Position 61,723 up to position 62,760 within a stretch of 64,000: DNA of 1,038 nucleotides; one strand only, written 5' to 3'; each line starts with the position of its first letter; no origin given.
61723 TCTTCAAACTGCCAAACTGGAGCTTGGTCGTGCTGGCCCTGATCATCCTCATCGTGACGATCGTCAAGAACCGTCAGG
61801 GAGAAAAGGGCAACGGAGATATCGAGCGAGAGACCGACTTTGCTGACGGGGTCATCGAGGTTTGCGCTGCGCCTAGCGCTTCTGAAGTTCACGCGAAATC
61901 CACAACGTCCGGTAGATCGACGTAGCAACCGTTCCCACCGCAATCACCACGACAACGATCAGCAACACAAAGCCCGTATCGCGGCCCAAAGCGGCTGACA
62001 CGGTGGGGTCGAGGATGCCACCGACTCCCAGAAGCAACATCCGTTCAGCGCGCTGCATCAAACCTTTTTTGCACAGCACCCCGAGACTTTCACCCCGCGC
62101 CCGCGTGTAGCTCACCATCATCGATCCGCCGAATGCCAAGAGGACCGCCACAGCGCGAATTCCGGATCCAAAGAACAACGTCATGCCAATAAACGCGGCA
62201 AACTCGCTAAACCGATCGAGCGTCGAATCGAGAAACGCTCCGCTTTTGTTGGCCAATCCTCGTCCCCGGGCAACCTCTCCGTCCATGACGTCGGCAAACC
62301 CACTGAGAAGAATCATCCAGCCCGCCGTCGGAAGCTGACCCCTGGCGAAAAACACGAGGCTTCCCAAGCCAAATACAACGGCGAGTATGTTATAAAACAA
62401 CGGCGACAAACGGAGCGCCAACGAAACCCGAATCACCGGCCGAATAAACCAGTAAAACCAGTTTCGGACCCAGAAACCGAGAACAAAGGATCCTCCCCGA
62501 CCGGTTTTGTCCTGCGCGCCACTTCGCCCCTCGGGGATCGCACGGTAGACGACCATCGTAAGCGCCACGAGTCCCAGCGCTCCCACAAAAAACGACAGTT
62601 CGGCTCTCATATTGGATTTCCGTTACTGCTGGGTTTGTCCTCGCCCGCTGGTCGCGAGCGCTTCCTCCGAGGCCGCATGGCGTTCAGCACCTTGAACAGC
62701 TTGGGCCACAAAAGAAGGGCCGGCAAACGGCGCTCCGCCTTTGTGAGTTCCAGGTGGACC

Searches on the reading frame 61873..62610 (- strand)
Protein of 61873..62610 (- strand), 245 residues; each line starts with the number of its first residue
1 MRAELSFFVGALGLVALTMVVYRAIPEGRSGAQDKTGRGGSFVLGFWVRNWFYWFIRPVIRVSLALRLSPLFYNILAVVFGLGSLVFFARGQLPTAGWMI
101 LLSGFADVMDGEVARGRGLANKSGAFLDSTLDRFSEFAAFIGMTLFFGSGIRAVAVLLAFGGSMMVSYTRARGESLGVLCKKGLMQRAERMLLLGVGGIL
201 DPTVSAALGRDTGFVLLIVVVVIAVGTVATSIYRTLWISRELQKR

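Call 70: search_protein_families(library=pfam, proteins=[window:61873-62610:-], max_evalue=0.0001)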
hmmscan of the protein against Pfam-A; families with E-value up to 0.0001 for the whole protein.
window:61873-62610:- (245 aa): 1 family
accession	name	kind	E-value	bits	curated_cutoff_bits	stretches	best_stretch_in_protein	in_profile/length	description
PF01066.26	CDP-OH_P_transf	-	3.6e-10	40.9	22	1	75-196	12-129/152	CDP-alcohol phosphatidyltransferase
